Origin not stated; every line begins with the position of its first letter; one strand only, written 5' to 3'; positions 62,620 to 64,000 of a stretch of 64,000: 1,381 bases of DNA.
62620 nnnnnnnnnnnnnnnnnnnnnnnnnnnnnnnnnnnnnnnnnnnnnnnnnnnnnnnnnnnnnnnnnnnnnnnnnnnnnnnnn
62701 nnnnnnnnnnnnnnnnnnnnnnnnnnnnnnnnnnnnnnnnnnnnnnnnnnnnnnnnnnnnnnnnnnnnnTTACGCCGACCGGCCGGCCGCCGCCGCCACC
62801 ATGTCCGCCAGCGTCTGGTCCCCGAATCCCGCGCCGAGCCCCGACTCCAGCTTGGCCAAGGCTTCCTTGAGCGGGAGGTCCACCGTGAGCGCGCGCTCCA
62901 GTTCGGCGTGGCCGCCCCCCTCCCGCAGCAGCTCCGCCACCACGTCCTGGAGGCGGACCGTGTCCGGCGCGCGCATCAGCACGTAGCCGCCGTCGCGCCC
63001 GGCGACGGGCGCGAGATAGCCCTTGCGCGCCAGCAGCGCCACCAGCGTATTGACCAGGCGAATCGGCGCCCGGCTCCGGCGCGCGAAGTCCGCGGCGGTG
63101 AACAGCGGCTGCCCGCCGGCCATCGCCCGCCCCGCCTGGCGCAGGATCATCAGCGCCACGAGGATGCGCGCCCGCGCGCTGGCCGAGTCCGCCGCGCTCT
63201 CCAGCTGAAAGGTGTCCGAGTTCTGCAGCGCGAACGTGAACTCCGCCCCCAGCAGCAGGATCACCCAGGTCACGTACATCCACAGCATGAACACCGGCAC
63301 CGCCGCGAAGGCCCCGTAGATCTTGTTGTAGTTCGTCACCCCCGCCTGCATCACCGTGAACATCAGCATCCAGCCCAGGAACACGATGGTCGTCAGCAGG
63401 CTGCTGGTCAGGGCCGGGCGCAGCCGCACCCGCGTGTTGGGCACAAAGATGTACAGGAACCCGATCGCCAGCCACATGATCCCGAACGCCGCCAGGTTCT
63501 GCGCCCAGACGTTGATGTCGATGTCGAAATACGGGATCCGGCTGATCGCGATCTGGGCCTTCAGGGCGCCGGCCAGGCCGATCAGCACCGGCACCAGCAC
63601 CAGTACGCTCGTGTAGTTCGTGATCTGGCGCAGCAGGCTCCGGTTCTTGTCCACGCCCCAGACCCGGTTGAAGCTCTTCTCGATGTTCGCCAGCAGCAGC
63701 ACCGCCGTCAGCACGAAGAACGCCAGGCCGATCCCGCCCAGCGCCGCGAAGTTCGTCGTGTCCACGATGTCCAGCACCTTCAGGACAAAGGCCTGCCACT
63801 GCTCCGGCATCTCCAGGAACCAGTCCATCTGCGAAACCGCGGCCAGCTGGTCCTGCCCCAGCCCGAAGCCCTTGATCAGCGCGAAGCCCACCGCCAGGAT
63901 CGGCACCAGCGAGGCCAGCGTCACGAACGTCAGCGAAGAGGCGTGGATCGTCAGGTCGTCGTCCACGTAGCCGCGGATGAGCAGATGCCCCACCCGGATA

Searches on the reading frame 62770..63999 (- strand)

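Call 86: search_protein_families(library=pfam, proteins=[window:62770-63999:-], max_evalue=0.0001)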
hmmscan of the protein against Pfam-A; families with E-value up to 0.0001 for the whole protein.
window:62770-63999:- (409 aa): 2 families
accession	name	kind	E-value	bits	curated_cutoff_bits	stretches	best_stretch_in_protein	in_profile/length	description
PF03631.20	Virul_fac_BrkB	-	7.3e-52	177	33.7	1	13-261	2-258/259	Virulence factor BrkB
PF02082.26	Rrf2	-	3.5e-09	37.3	30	1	292-402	16-131/132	Iron-dependent Transcriptional regulator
